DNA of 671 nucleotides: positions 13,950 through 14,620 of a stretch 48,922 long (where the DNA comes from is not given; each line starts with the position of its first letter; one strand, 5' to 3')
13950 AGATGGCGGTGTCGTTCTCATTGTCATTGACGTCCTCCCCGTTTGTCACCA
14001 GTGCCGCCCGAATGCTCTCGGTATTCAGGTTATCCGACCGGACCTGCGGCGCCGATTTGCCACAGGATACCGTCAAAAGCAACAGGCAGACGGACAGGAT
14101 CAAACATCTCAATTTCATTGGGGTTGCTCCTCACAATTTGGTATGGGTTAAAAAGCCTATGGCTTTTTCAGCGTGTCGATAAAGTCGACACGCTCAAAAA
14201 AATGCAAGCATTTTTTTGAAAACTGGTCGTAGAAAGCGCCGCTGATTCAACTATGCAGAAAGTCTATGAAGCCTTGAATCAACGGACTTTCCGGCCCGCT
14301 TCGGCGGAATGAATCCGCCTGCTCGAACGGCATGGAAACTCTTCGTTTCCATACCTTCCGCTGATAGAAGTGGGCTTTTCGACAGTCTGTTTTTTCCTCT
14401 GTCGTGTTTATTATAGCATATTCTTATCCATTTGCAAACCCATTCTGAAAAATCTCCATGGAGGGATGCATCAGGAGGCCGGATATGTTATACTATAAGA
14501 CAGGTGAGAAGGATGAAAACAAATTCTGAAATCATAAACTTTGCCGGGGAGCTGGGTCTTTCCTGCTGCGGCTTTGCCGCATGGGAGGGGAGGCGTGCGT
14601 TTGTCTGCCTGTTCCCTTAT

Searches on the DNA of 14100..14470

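Call 69: search_rna_families(source=window, start=14100, end=14470, threshold=evalue, max_evalue=1, show_alignments=1)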
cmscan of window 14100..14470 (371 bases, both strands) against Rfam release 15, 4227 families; matches with E-value up to 1: 0.
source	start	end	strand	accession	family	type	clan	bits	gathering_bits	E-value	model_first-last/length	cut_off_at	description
